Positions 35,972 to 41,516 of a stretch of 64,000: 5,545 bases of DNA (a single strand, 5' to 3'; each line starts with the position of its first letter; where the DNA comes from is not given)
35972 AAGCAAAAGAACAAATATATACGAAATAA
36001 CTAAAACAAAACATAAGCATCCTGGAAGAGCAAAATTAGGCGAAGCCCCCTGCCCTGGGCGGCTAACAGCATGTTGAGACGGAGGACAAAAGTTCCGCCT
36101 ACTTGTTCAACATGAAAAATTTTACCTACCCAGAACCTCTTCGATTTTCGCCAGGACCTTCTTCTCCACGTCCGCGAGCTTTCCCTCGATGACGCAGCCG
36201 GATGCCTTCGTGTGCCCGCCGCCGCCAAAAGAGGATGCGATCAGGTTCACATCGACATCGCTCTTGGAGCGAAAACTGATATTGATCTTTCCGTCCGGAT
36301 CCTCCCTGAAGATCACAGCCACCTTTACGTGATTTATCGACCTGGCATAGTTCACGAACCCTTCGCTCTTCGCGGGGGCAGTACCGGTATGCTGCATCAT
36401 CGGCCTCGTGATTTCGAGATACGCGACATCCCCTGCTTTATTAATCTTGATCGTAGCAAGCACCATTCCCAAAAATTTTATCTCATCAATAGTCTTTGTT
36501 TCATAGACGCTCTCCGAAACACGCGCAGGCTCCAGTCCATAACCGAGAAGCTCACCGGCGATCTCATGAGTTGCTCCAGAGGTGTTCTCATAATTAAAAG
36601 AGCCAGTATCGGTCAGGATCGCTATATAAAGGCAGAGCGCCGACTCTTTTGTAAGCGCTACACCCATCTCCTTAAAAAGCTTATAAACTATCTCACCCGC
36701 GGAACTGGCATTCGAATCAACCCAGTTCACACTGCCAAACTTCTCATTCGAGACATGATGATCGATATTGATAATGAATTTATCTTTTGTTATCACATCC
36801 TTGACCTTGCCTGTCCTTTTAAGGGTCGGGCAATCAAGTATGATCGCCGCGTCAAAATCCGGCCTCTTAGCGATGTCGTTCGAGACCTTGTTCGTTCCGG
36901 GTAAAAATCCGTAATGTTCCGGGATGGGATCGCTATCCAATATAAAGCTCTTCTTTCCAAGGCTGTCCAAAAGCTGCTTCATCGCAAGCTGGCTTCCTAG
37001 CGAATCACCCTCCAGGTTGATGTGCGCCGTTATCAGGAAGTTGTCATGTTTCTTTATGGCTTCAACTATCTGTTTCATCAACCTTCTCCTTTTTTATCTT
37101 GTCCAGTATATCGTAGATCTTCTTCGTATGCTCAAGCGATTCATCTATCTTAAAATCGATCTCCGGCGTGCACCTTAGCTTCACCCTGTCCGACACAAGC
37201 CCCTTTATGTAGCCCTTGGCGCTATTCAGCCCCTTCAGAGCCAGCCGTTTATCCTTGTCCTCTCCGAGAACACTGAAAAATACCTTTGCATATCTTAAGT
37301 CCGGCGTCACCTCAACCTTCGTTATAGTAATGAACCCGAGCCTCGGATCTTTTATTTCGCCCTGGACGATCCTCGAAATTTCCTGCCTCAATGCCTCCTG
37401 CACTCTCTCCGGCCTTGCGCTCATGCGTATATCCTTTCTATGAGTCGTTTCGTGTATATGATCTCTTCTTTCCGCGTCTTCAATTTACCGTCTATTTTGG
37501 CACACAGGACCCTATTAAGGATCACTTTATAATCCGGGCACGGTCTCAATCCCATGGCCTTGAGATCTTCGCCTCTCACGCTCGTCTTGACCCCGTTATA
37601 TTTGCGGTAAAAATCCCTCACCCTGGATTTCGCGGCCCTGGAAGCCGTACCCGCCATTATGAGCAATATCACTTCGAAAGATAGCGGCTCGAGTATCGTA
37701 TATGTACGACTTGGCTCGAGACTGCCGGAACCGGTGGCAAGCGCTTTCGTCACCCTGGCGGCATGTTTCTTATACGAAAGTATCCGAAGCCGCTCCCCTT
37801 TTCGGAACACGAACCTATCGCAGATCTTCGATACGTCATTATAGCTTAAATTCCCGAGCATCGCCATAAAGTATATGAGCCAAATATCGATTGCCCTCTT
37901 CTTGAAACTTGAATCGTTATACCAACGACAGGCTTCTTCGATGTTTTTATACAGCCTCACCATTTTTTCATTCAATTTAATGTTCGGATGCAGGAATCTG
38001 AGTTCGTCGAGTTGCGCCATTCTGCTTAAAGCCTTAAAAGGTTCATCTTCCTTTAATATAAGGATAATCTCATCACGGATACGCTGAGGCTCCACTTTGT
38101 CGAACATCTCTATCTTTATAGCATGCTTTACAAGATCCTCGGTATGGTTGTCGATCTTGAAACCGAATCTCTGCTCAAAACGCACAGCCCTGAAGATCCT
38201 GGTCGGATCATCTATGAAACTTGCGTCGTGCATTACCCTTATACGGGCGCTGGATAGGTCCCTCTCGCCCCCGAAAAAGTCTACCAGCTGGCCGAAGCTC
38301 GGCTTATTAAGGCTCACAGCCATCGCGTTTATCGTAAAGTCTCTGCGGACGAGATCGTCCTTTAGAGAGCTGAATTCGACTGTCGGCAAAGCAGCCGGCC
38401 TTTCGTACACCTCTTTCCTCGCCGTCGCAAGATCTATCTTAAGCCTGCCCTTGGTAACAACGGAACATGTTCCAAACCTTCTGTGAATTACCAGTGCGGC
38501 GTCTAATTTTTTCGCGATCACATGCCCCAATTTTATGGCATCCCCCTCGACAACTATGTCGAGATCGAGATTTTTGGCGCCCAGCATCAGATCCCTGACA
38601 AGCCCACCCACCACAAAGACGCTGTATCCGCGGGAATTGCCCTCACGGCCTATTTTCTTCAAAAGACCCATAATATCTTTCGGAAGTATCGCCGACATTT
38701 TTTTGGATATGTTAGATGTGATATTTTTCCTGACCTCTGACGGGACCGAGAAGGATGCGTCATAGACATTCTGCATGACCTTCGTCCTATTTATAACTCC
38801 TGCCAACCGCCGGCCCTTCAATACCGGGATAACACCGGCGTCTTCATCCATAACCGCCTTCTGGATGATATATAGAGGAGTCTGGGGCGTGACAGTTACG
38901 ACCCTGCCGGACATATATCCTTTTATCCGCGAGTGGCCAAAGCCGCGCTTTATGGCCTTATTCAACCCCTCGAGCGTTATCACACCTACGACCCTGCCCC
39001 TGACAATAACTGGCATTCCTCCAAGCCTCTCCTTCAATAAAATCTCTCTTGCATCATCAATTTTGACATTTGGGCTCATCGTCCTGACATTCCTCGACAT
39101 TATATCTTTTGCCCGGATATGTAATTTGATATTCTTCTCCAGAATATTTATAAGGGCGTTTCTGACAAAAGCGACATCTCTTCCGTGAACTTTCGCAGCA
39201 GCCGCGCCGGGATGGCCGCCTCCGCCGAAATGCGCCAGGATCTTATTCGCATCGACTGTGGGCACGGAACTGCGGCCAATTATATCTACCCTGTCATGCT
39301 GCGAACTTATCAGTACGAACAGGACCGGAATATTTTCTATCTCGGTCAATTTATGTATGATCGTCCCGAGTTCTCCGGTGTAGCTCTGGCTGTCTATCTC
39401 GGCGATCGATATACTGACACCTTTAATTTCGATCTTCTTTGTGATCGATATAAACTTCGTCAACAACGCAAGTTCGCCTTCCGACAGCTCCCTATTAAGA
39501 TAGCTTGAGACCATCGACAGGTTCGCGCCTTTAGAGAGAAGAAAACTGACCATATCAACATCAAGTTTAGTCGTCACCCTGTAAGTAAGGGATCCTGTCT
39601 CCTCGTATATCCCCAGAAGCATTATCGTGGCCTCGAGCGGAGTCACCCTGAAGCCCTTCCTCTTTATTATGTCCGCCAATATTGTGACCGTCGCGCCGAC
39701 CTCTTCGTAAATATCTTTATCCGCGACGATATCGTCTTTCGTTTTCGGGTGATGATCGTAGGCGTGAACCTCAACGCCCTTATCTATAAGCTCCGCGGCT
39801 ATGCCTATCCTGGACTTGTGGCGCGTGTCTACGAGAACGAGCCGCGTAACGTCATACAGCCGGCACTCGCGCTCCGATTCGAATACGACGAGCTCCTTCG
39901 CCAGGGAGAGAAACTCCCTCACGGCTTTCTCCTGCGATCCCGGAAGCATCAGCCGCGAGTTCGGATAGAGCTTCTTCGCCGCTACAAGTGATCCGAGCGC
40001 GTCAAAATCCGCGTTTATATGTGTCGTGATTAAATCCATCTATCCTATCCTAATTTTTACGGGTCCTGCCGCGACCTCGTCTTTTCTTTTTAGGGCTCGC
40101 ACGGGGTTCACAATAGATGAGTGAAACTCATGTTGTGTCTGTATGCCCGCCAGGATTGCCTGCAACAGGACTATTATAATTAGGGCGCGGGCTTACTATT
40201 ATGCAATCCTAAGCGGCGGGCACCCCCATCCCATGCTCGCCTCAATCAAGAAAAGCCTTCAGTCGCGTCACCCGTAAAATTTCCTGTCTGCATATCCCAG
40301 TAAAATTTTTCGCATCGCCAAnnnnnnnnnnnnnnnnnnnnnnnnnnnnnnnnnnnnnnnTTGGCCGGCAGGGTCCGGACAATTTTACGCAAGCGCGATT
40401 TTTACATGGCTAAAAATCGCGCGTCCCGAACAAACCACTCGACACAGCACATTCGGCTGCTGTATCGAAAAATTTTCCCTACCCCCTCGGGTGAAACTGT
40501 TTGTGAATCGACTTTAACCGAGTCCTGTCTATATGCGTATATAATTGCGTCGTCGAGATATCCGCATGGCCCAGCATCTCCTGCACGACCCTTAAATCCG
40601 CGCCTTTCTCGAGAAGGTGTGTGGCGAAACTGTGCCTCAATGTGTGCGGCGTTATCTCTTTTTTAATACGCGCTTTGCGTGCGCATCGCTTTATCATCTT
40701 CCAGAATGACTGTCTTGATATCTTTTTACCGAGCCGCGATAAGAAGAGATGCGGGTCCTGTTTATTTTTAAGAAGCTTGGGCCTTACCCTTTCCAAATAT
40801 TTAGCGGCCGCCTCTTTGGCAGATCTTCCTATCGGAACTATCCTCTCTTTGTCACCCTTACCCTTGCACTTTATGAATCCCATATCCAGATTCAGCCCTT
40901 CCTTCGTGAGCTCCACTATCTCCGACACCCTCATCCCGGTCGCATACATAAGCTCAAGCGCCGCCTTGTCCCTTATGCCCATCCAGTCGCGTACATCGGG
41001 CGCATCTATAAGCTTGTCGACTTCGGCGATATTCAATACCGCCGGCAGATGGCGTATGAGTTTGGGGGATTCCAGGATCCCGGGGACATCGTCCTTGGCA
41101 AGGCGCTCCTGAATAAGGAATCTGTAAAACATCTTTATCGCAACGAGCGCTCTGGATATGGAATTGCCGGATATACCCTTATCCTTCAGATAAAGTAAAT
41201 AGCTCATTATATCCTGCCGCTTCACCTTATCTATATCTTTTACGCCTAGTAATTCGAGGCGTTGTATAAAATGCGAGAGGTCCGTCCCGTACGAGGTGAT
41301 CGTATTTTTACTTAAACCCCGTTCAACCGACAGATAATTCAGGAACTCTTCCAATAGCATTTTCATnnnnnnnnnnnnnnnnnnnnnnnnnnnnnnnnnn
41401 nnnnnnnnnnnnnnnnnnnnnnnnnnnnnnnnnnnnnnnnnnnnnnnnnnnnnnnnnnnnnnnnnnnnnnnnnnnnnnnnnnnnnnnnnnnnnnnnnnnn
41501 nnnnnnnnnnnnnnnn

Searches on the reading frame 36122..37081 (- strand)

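Call 14: search_protein_families(library=pfam, proteins=[window:36122-37081:-])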
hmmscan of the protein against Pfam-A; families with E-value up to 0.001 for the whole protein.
window:36122-37081:- (319 aa): 2 families
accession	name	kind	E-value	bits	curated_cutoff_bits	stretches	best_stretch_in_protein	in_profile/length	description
PF01368.27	DHH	-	4.2e-15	56.6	28.1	1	15-155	2-125/125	DHH family, N-terminal domain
PF02272.25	DHHA1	-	8.8e-15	55.5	25.9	1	224-317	9-100/102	DHHA1 domain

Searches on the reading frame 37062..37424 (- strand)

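Call 70: search_protein_families(library=pfam, proteins=[window:37062-37424:-], max_evalue=0.00001)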
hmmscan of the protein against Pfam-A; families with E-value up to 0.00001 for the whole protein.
window:37062-37424:- (120 aa): 1 family
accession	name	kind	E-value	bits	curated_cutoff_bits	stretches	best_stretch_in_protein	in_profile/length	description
PF02033.23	RBFA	-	1.3e-34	119.1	34.7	1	4-107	1-105/105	Ribosome-binding factor A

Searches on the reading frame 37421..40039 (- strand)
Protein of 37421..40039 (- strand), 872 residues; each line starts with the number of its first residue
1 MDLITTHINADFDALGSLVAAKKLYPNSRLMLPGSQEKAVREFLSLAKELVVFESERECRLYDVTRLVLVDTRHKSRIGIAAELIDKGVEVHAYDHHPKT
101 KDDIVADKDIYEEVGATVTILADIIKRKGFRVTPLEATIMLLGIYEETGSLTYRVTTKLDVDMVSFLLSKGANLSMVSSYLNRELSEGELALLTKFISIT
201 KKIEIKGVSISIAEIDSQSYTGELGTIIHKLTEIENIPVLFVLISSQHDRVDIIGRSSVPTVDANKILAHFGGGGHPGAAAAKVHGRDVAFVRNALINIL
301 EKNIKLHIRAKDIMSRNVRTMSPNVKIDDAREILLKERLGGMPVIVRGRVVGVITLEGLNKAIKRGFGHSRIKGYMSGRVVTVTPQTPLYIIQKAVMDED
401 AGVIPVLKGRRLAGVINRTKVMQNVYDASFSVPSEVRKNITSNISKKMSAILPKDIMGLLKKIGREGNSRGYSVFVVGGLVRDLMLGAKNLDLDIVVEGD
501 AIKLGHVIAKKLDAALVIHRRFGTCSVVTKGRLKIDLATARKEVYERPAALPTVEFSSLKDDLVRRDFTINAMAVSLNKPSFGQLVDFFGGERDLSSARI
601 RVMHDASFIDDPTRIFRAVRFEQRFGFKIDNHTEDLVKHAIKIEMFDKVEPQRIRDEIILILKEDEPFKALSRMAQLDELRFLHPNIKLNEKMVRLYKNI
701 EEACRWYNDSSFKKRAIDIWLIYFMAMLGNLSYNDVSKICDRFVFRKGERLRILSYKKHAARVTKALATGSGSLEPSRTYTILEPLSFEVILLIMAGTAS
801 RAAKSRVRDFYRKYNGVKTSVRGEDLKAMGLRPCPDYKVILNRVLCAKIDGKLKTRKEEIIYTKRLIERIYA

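Call 14: search_protein_families(library=pfam, proteins=[window:37421-40039:-])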
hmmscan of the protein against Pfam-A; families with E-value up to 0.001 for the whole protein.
window:37421-40039:- (872 aa): 5 families
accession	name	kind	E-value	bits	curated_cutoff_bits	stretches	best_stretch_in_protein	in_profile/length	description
PF01743.26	PolyA_pol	-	3.6e-28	98.9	23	1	475-601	2-126/126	Poly A polymerase head domain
PF00571.33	CBS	-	1.5e-14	54.5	24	1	310-363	1-55/57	CBS domain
PF01368.27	DHH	-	2.4e-10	41.2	28.1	1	3-144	3-125/125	DHH family, N-terminal domain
PF02272.25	DHHA1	-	4.6e-09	37.1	25.9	1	213-300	7-100/102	DHHA1 domain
PF12627.12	PolyA_pol_RNAbd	-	3e-05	24.1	22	1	626-687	1-60/64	Probable RNA and SrmB- binding site of polymerase A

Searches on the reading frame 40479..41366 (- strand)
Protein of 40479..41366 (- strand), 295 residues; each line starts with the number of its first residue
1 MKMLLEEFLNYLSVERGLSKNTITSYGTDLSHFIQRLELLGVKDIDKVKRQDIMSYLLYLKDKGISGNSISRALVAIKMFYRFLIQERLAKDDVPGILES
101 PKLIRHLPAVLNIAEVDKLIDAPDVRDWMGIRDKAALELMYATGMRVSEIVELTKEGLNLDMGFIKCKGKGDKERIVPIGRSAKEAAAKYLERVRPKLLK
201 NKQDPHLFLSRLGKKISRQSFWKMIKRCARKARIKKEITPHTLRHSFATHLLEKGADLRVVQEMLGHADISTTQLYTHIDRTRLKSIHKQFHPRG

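Call 14: search_protein_families(library=pfam, proteins=[window:40479-41366:-])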
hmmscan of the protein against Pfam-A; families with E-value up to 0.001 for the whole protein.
window:40479-41366:- (295 aa): 4 families
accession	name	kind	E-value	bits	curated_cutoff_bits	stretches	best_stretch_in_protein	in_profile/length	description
PF00589.27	Phage_integrase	-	2.7e-51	174.2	27.1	1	111-281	3-170/172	Phage integrase family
PF02899.23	Phage_int_SAM_1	-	2.3e-22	79.5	22.3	1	5-87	1-82/83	Phage integrase, N-terminal SAM-like domain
PF13495.12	Phage_int_SAM_4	-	7.2e-12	46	27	1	4-89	1-83/85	Phage integrase, N-terminal SAM-like domain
PF13102.12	Phage_int_SAM_5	-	1.9e-07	31.8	22.3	0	42-94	43-92/98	Phage integrase SAM-like domain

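Call 72: find_homologous_proteins(query=window:40479-41366:-, max_evalue=1e-60)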
Query window:40479-41366:- (295 aa): 7545 proteins with E <= 1e-60 among 8000 candidates; the best 120 are listed.
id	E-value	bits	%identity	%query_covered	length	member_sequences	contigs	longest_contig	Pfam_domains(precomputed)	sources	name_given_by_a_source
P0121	1.5e-189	647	100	100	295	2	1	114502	PF13495.13,PF00589.28,PF02899.24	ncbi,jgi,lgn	ncbi:MAG: site-specific tyrosine recombinase XerD [Candidatus Omnitrophota bacterium]|jgi:integrase/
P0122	3.6e-174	596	90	100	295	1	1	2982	PF13495.13,PF00589.28,PF02899.24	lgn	-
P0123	3.0e-173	593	91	100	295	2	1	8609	PF13495.13,PF00589.28,PF02899.24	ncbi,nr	ncbi:MAG: site-specific tyrosine recombinase XerD [Candidatus Omnitrophica bacterium]|nr:site-specif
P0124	1.4e-169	581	88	100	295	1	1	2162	PF13495.13,PF00589.28,PF02899.24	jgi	-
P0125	6.4e-167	572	86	100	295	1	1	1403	PF13495.13,PF00589.28,PF02899.24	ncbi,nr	ncbi:MAG: site-specific tyrosine recombinase XerD [Candidatus Omnitrophota bacterium]|nr:site-specif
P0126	5.6e-165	566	87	100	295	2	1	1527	PF13495.13,PF00589.28,PF02899.24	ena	-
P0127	1.1e-161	555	84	100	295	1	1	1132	PF13495.13,PF00589.28,PF02899.24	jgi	jgi:integrase/recombinase XerD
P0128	1.9e-159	548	83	100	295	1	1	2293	PF13495.13,PF00589.28,PF02899.24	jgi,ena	-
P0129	1.1e-158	545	83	100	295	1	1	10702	PF13495.13,PF00589.28,PF02899.24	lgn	-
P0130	1.2e-158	545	83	100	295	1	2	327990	PF13495.13,PF00589.28,PF02899.24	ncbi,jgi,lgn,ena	-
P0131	1.4e-156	538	83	100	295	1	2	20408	PF13495.13,PF00589.28,PF02899.24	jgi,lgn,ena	-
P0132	1.7e-155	535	81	100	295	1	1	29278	PF13495.13,PF00589.28,PF02899.24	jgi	-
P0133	8.4e-155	532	80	100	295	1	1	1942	PF13495.13,PF00589.28,PF02899.24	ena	-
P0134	1.0e-154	532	81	100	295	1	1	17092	PF13495.13,PF00589.28,PF02899.24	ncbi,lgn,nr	ncbi:MAG: site-specific tyrosine recombinase XerD [Candidatus Omnitrophica bacterium]|nr:site-specif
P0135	1.0e-154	532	81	100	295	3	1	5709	PF13495.13,PF00589.28,PF02899.24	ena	-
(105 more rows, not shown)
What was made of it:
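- On Integron attC / gene cassettes: The adjacent tyrosine recombinase is a conserved XerD, 76-91% identical across Omnitrophota (call 72).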

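Call 73: find_encoding_contigs(protein=P0123, flank=1500, max_places=1)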
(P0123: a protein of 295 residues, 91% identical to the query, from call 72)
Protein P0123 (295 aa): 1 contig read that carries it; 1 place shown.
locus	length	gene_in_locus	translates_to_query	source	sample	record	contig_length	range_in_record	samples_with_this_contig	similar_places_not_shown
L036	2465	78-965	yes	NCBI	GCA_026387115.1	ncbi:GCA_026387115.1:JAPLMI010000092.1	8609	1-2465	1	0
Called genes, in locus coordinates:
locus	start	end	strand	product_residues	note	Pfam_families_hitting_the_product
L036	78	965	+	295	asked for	PF02899:Phage_int_SAM_1, PF13495:Phage_int_SAM_4, PF00589:Phage_integrase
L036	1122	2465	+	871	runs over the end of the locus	PF01368:DHH, PF02272:DHHA1, PF00571:CBS, PF01743:PolyA_pol, PF12627:PolyA_pol_RNAbd (weak)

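Call 74: find_encoding_contigs(protein=P0129, flank=1500, max_places=1)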
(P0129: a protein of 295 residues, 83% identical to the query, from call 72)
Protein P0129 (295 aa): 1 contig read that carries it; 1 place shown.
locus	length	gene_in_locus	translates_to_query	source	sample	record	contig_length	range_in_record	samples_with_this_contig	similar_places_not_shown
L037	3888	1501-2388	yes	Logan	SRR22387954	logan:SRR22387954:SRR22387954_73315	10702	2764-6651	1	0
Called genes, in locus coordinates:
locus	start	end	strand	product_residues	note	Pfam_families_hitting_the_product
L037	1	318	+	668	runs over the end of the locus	PF22745:Nlig-Ia, PF01653:DNA_ligase_aden, PF03120:OB_DNA_ligase, PF03119:DNA_ligase_ZBD (weak), PF14520:HHH_5 (faint), PF12826:HHH_2, PF00633:HHH (weak), PF00533:BRCT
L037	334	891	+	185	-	-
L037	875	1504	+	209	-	PF00753:Lactamase_B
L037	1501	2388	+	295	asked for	PF02899:Phage_int_SAM_1, PF13495:Phage_int_SAM_4, PF00589:Phage_integrase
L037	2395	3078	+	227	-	PF01743:PolyA_pol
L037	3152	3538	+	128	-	PF02033:RBFA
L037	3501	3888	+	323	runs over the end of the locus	PF01368:DHH, PF02272:DHHA1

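Call 75: find_encoding_contigs(protein=P0130, flank=1500, max_places=1)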
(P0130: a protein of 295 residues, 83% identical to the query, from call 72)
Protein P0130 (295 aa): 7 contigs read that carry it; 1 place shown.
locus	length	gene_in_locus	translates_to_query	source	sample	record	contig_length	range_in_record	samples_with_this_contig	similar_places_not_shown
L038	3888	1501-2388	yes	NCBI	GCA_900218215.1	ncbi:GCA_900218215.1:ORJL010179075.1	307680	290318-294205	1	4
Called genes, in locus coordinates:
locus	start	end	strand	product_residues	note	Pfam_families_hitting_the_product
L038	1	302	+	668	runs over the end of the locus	PF22745:Nlig-Ia, PF01653:DNA_ligase_aden, PF03120:OB_DNA_ligase, PF03119:DNA_ligase_ZBD (weak), PF14520:HHH_5 (faint), PF12826:HHH_2, PF00633:HHH (weak), PF00533:BRCT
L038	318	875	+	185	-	-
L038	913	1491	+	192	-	PF00753:Lactamase_B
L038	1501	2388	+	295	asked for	PF02899:Phage_int_SAM_1, PF13495:Phage_int_SAM_4, PF00589:Phage_integrase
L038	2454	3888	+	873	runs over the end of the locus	PF01368:DHH, PF02272:DHHA1, PF00571:CBS (weak), PF01743:PolyA_pol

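Call 76: find_encoding_contigs(protein=P0134, flank=1500, max_places=1)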
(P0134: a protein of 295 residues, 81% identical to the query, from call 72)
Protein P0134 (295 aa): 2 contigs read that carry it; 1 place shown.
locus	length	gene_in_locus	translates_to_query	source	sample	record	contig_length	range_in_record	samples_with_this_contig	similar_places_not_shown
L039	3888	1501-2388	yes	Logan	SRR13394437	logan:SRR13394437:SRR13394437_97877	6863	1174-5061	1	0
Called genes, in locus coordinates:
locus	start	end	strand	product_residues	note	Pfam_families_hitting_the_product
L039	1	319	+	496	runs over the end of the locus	?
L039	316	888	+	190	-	-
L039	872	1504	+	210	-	PF00753:Lactamase_B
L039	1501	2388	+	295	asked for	PF02899:Phage_int_SAM_1, PF13495:Phage_int_SAM_4, PF00589:Phage_integrase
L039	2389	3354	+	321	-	PF09587:PGA_cap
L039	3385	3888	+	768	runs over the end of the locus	?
